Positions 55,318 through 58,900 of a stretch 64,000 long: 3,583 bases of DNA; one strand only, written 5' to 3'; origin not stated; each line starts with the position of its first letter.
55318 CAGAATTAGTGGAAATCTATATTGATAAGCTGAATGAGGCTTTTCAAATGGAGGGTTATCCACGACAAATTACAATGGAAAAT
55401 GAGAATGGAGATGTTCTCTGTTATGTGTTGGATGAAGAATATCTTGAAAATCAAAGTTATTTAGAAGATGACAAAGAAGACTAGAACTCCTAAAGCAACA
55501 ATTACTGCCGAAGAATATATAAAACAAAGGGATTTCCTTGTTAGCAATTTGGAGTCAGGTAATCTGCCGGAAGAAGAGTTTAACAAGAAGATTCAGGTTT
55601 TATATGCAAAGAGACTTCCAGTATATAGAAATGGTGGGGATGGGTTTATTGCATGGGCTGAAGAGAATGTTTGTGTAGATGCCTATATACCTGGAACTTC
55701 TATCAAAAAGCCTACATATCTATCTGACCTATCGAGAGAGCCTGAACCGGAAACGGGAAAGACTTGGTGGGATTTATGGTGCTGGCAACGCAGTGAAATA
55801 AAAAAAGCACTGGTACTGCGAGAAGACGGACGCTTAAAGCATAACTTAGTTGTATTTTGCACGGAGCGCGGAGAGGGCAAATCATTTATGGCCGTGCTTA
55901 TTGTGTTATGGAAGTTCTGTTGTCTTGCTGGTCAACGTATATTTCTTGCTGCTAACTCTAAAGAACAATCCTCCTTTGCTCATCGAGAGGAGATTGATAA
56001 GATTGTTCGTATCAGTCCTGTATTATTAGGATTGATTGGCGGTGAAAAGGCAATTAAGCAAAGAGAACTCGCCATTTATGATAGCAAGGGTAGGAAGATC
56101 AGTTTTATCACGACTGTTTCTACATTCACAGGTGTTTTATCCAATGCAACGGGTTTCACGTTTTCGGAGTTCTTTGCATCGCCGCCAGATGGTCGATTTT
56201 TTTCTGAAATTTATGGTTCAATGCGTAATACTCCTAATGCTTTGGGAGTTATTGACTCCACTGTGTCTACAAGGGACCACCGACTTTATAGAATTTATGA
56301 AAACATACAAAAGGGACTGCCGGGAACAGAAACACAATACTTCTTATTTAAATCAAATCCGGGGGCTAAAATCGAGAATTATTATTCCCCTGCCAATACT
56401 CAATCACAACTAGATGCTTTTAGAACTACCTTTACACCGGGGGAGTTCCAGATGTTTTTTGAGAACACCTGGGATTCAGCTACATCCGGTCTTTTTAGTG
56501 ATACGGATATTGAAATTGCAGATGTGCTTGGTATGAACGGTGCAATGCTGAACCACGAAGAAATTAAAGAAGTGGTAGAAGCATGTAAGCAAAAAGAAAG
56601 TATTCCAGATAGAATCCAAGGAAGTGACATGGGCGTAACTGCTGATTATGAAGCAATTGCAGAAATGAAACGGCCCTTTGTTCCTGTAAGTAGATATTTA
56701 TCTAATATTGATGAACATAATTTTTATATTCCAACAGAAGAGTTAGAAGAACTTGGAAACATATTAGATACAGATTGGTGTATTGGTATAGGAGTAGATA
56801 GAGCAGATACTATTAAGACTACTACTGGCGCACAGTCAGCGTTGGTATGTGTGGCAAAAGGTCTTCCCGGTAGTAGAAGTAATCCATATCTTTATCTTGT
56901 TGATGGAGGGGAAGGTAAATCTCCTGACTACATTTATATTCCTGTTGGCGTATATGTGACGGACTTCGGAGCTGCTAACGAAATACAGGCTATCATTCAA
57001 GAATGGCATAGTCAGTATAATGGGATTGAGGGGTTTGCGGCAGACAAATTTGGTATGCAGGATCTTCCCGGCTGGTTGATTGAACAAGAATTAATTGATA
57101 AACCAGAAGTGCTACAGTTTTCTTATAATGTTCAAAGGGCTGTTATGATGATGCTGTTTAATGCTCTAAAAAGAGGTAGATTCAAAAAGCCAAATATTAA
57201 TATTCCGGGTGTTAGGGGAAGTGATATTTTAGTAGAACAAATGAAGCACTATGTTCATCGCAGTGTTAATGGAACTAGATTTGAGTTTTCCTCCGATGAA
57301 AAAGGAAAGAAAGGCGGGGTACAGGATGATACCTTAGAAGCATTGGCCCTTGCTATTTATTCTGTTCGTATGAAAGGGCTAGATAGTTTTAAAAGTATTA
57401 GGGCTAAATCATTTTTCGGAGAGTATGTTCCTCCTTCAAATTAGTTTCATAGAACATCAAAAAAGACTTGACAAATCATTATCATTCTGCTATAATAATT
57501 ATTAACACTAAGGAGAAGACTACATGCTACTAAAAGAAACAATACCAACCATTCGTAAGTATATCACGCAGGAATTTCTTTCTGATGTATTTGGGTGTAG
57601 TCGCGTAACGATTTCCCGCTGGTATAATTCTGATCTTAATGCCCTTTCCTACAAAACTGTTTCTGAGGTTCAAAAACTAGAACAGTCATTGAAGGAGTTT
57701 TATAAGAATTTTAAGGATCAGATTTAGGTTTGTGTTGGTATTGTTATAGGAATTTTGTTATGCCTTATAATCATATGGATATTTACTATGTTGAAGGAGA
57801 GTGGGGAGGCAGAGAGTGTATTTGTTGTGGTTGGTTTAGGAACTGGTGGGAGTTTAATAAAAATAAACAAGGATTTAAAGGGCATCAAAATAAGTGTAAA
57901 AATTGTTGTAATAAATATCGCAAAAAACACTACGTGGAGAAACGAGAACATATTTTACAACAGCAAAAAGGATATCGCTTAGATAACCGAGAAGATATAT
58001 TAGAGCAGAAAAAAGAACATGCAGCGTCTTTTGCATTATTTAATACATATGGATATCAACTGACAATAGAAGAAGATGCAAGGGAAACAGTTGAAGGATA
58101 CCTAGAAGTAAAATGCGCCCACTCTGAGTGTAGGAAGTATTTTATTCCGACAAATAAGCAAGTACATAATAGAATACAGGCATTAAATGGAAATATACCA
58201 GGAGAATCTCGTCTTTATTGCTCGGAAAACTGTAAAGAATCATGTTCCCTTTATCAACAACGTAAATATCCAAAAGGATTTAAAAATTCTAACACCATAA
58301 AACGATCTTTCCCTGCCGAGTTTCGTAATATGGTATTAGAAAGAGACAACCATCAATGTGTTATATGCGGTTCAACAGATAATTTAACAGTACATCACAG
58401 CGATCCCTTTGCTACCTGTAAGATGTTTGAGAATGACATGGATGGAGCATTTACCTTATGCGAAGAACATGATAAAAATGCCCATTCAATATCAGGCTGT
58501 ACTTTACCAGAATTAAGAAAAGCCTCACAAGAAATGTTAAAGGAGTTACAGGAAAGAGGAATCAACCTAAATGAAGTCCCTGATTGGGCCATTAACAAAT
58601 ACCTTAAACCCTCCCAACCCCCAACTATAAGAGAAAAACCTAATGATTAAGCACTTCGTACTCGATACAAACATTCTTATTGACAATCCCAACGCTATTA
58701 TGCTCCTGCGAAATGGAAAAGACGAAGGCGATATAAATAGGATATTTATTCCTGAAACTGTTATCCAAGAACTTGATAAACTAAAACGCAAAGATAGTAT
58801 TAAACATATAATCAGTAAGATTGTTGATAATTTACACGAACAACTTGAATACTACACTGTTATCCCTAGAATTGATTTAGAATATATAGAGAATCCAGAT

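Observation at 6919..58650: Family A cassette: own promoter + small HTH gene + HNH nuclease, three copies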

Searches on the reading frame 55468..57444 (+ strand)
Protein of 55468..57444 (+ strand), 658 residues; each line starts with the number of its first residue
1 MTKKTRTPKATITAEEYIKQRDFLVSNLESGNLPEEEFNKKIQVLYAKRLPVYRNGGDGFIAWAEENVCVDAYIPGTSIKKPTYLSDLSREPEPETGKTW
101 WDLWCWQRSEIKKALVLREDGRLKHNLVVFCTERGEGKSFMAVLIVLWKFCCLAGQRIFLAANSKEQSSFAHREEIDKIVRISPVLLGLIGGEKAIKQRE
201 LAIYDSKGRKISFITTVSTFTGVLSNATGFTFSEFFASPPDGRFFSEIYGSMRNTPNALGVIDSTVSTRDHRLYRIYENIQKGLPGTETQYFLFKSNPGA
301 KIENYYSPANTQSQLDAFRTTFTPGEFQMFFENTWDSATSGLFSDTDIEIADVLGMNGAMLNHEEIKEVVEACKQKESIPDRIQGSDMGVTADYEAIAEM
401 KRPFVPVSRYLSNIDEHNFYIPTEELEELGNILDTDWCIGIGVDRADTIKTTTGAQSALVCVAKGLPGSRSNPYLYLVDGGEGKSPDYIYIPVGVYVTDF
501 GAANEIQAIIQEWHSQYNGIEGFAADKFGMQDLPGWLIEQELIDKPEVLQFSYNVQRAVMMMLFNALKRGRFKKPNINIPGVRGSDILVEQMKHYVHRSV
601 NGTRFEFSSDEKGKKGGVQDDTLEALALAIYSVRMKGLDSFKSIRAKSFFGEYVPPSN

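Call 32: find_related_loci(query=window:55468-57444:+, collection=viral_contigs, flank=4000)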
Query window:55468-57444:+ (658 aa) in viral_contigs; peptide patterns used: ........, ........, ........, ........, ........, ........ (x = any residue, [..] = any of these).
5 stretches matched a pattern; 4 encode a relative of the query (tblastn E <= 1e-3); 4 distinct loci.
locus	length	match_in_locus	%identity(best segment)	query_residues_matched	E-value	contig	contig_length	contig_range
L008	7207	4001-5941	65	11-655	0e+0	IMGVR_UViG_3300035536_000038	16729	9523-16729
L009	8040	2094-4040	65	9-655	0e+0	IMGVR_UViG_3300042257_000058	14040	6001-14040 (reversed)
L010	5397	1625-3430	33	48-654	5e-109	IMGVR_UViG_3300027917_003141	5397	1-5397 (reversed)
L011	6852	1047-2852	32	48-654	1e-106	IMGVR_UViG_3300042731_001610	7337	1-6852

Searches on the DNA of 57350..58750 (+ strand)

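Call 8: search_dna_similar(query=window:57350-58750:+, collection=phages, mode=distant, max_rows=30)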
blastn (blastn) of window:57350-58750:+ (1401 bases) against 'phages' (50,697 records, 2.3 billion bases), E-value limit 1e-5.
No match.

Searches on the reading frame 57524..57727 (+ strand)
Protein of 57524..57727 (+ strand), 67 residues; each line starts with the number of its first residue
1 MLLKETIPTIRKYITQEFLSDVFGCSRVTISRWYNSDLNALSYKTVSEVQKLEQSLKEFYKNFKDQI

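Call 4: search_protein_families(library=pfam, proteins=[window:57524-57727:+], max_evalue=1)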
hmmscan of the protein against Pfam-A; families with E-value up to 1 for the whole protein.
window:57524-57727:+ (67 aa): 8 families
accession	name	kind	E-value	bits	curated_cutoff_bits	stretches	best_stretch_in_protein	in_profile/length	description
PF13613.12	HTH_Tnp_4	-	0.00031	20.7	27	1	10-41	16-47/53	Helix-turn-helix of DDE superfamily endonuclease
PF01381.28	HTH_3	-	0.0055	17.2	23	1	12-46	8-41/55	Helix-turn-helix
PF13545.12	HTH_Crp_2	-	0.0088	16.4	27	1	9-32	18-41/70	Crp-like helix-turn-helix domain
PF13384.12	HTH_23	-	0.075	13.3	24.6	1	20-35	24-39/50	Homeodomain-like domain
PF23568.1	ARM_LIN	-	0.075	12.7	27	1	11-62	146-197/230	E3 ubiquitin-protein ligase LIN-like, ARM repeat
PF08279.18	HTH_11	-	0.084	13.2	25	1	11-32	13-34/55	HTH domain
PF13730.12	HTH_36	-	0.15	12.4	25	1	13-35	25-47/55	Helix-turn-helix domain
PF13443.12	HTH_26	-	0.18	12.5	22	1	12-45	9-42/63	Cro/C1-type HTH DNA-binding domain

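Call 5: search_protein_families(library=phrogs, proteins=[window:57524-57727:+], max_evalue=0.01)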
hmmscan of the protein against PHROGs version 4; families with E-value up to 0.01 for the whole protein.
window:57524-57727:+ (67 aa): 2 families
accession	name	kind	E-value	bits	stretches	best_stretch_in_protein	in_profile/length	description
phrog_6831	-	transcription regulation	0.00016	22.6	1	14-58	19-63/68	transcriptional regulator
phrog_4779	-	transcription regulation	0.0019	19.7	1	12-65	14-73/98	transcriptional regulator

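Call 63: predict_structure(alignment_id=A3)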
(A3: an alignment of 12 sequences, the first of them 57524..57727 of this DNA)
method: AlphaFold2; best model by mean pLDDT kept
length: 67 residues; sequences in the alignment: 12
mean_pLDDT: 94.9   pTM: 0.76
mean pLDDT of the five models: 94.9, 94.9, 94.5, 94.4, 93.7
residues with pLDDT >= 90: 66; 70-90: 1; 50-70: 0; < 50: 0
segments of 3 or more residues with pLDDT < 50: none
pLDDT, mean of each block of 10 residues (from residue 1): 95 95 96 96 95 96 92
secondary structure, 60 per line:
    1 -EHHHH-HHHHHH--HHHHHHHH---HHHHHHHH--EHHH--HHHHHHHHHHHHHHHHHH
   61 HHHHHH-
elements in order: H3-6 H8-13 H16-23 H27-34 H43-66

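Call 68: fold_search(model_id=the predicted structure, library=pdb)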
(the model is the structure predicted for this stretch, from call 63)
No match with E <= 0.001 here; weaker rows may still be real.
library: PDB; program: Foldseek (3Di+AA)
matches with E <= 10: 202; with E <= 0.001: 0
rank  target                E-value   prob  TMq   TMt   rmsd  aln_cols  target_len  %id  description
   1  3bs3                  8.1e-01  0.77  0.57  0.61   2.5        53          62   28  Crystal structure of a putative DNA-binding protein from Bacteroides fragilis (released 2008-01-15)
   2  7ab4_A                8.1e-01  0.82  0.61  0.58   2.1        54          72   24  Crystal structure of the Escherichia coli toxin-antitoxin system HipBST (HipT S59A) (released 2022-01-12)
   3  1lli_B                9.3e-01  0.35  0.49  0.38   9.4        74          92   20  THE CRYSTAL STRUCTURE OF A MUTANT PROTEIN WITH ALTERED BUT IMPROVED HYDROPHOBIC CORE PACKING (released 1994-08-31)
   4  9lx2_A                1.1e+00  0.63  0.60  0.59   3.8        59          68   19  anti-CRISPR-associated protein, Aca11 (released 2025-11-12)
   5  9lx2_C                1.2e+00  0.63  0.61  0.61   3.7        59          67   19  anti-CRISPR-associated protein, Aca11 (released 2025-11-12)
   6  9lx2_D                1.2e+00  0.63  0.60  0.62   3.7        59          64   17  anti-CRISPR-associated protein, Aca11 (released 2025-11-12)
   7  1adr_MODEL_1_A        1.5e+00  0.38  0.50  0.46   3.3        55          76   29  DETERMINATION OF THE NUCLEAR MAGNETIC RESONANCE STRUCTURE OF THE DNA-BINDING DOMAIN OF THE P22 C2 REPRESSOR (1 (released 1994-01-31)
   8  5j9i_C                1.6e+00  0.28  0.49  0.48   5.9        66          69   12  Crystal structure of the HigA2 antitoxin C-terminal domain (released 2017-04-05)
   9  9pfn_E                1.7e+00  0.12  0.39  0.24   4.4        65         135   23  Structure of POU2F3 POU domains bound to coactivator OCA-T2 and DNA (2.8 angstrom resolution) (released 2025-10-01)
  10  8hnp_A                2.1e+00  0.15  0.36  0.18   9.9        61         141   11  Archaeal transcription factor Mutant (released 2023-09-13)
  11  3ufd_F                2.2e+00  0.21  0.50  0.45   6.4        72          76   26  C.Esp1396I bound to its highest affinity operator site OM (released 2012-07-11)
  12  6ltz_B                2.2e+00  0.41  0.55  0.49   2.9        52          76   19  Induced DNA bending by unique dimerization of HigA antitoxin (released 2020-07-15)
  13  8jfu_A                2.2e+00  0.41  0.60  0.28   2.7        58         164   14  AcrIIA15 in complex with palindromic DNA substrate (released 2024-02-28)
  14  1lli_A                2.4e+00  0.20  0.49  0.39   9.4        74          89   20  THE CRYSTAL STRUCTURE OF A MUTANT PROTEIN WITH ALTERED BUT IMPROVED HYDROPHOBIC CORE PACKING (released 1994-08-31)
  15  4go1_A                2.4e+00  0.18  0.31  0.08   4.5        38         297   29  Crystal Structure of full length transcription repressor LsrR from E. coli. (released 2013-04-24)
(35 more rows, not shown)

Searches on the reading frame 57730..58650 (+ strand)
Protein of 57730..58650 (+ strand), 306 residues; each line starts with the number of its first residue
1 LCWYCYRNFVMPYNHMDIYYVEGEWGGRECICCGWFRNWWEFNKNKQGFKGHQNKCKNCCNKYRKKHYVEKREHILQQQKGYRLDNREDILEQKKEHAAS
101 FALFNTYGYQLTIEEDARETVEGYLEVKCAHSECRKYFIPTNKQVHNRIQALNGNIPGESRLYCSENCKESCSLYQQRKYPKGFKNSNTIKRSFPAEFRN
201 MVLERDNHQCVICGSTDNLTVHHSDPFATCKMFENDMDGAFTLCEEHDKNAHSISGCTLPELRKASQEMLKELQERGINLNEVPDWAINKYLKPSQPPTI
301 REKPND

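Call 4: search_protein_families(library=pfam, proteins=[window:57730-58650:+], max_evalue=1)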
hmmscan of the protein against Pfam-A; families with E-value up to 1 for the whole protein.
window:57730-58650:+ (306 aa): 0 families

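Call 5: search_protein_families(library=phrogs, proteins=[window:57730-58650:+], max_evalue=0.01)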
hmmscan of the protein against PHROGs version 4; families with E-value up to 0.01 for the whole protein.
window:57730-58650:+ (306 aa): 17 families
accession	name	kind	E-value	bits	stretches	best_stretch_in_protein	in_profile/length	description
phrog_8048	-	DNA, RNA and nucleotide metabolism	1.3e-06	28.8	1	196-286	165-244/273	HNH endonuclease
phrog_144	-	DNA, RNA and nucleotide metabolism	1.5e-06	29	1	163-253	40-134/175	HNH endonuclease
phrog_8446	-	DNA, RNA and nucleotide metabolism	3.5e-06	27.8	1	198-258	131-200/211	HNH endonuclease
phrog_24030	-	DNA, RNA and nucleotide metabolism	5.2e-06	27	1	197-224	8-35/342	RNA ligase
phrog_7785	-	DNA, RNA and nucleotide metabolism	9.1e-06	26.7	1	168-252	32-112/147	HNH endonuclease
phrog_589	-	DNA, RNA and nucleotide metabolism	1.2e-05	26.2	1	103-249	6-136/179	HNH endonuclease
phrog_4234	-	DNA, RNA and nucleotide metabolism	6e-05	23.8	1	186-228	8-50/130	HNH endonuclease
phrog_16726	-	DNA, RNA and nucleotide metabolism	7.2e-05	23.6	1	196-226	82-117/308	HNH endonuclease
phrog_1035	-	DNA, RNA and nucleotide metabolism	9.1e-05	23.4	1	28-216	64-168/271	endonuclease VII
phrog_2633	-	DNA, RNA and nucleotide metabolism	9.5e-05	23.6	1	27-93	13-80/142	endonuclease VII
phrog_30859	-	unknown function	0.00011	24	1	29-72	4-47/117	-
phrog_5558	-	moron, auxiliary metabolic gene and host takeover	0.00052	21.3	1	28-74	66-112/130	Lar-like restriction alleviation protein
phrog_740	-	DNA, RNA and nucleotide metabolism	0.00071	19.7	1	187-251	18-84/332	HNH endonuclease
phrog_7370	-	DNA, RNA and nucleotide metabolism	0.0031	18.6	1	193-252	27-84/115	HNH endonuclease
phrog_6544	-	unknown function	0.0061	17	0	186-253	5-70/248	-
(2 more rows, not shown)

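Call 100: search_solved_structures(query=A4, max_evalue=1)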
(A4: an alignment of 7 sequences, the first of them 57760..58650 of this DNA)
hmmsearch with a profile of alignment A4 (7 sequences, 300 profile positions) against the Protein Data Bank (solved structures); distinct sequences matched with E-value up to 1: 9.
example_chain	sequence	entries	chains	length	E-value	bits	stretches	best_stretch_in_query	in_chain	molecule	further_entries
5h0m_A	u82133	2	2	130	7.5e-06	28.8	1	176-247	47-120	HNH endonuclease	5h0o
9nvu_P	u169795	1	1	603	0.00088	22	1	199-273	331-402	OrufIscB-REC-swap 49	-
6ghc_A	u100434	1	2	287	0.0045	19.7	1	195-252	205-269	5-methylcytosine-specific restriction enzyme A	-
9qgx_A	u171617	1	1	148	0.0057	19.4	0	233-286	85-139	Nicking endonuclease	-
9qgv_A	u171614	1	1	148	0.013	18.2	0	234-286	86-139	Nicking endonuclease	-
6me0_C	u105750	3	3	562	0.017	17.8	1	193-253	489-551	Maturase reverse transcriptase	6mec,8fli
5x1h_Q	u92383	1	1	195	0.31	13.7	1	193-218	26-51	IcmJ (DotN)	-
5x1h_A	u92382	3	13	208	0.31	13.7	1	193-218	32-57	IcmJ (DotN)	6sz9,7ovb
5x42_C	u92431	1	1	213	0.32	13.6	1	193-218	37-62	IcmJ (DotN)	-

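Call 105: find_homologous_proteins(query=A4, max_evalue=0.00001)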
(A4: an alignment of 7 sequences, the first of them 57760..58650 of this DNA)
Query A4 (7 sequences) (296 aa, profile of the alignment): 173 proteins with E <= 0.00001 among 1792 candidates; the best 120 are listed.
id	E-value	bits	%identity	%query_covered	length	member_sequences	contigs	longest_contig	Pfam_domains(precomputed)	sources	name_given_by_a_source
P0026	2.8e-141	488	55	95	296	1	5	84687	PF13391.13,PF01844.30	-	-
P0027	1.1e-137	477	50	96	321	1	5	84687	PF13391.13,PF01844.30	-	-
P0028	3.8e-130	452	75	95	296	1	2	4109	-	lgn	-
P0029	8.5e-130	451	66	96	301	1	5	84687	-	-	-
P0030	1.6e-125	437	44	96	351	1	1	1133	PF13391.13,PF01844.30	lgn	-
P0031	7.4e-121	421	40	74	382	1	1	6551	PF01844.30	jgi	jgi:5-methylcytosine-specific restriction endonuclease McrA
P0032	5.4e-119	415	49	95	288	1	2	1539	PF13391.13,PF01844.30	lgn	-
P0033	2.5e-118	413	60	96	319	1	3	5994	-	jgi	jgi:5-methylcytosine-specific restriction endonuclease McrA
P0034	1.6e-113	397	49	97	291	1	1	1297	-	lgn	-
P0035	1.3e-109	384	100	80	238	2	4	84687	-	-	-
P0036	6.0e-105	369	52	90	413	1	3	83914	-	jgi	jgi:hypothetical protein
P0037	2.8e-86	308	41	81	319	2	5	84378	-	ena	-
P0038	6.5e-86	307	44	68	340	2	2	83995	PF01844.30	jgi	jgi:hypothetical protein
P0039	9.5e-85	303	42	81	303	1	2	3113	-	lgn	-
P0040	8.3e-77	277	42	82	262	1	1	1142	PF01844.30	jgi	jgi:hypothetical protein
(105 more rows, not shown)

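Call 106: find_encoding_contigs(protein=P0036, flank=2500, max_places=3)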
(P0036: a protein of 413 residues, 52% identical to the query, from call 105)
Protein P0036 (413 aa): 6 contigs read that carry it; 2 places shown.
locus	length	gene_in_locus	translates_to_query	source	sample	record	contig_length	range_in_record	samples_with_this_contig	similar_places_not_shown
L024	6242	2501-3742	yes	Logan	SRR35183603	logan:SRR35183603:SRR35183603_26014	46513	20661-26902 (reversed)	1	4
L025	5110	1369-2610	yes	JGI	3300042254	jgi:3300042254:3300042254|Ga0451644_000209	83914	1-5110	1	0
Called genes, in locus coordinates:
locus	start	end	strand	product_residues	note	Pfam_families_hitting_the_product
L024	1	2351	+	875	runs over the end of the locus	PF03167:UDG, PF00476:DNA_pol_A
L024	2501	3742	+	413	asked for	-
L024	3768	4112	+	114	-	PF05014:Nuc_deoxyrib_tr (weak), PF09152:DUF1937, PF24963:DUF7768 (weak)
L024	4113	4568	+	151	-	-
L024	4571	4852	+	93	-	-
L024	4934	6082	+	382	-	-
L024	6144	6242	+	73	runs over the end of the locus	-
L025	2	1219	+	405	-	?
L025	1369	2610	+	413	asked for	-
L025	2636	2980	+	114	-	PF05014:Nuc_deoxyrib_tr (weak), PF09152:DUF1937, PF24963:DUF7768 (weak)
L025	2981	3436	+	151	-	-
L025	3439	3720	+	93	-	-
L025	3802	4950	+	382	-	-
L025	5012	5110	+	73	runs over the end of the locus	-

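Call 107: find_encoding_contigs(protein=P0037, flank=2500, max_places=3)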
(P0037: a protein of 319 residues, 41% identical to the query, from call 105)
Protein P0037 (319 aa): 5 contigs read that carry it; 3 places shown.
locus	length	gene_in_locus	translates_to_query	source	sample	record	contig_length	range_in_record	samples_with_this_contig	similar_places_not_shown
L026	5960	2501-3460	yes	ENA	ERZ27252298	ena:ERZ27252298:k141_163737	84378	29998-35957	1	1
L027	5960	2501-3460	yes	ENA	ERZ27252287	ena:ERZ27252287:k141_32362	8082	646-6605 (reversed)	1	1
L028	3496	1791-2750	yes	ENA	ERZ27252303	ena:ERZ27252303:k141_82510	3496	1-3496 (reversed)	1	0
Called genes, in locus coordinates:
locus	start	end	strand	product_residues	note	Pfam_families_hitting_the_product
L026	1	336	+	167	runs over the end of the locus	-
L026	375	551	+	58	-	-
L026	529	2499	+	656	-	-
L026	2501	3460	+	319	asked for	-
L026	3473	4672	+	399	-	PF13638:PIN_4, PF02562:PhoH, PF13245:AAA_19 (faint), PF13604:AAA_30 (faint)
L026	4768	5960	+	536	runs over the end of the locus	-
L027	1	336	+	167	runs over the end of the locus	-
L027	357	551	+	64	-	-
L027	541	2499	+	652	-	-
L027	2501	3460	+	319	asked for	-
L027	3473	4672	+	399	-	PF13638:PIN_4, PF02562:PhoH, PF13245:AAA_19 (faint), PF13604:AAA_30 (faint)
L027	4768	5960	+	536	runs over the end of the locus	-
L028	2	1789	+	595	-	?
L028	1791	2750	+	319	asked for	-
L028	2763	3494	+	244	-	?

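Call 108: find_encoding_contigs(protein=P0038, flank=2500, max_places=3)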
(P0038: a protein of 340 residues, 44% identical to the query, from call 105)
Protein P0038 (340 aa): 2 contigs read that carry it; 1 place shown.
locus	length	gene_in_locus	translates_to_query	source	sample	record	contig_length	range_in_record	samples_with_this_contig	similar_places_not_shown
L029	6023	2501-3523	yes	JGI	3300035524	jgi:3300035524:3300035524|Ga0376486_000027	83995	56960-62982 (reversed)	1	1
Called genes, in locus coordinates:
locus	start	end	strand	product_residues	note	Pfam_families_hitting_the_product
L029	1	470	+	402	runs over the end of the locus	-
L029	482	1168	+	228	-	-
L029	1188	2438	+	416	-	PF03864:Phage_cap_E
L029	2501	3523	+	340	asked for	PF01844:HNH (weak)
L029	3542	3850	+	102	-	-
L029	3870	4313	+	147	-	-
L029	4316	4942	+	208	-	-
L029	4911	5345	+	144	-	-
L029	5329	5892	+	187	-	-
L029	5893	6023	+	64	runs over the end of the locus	-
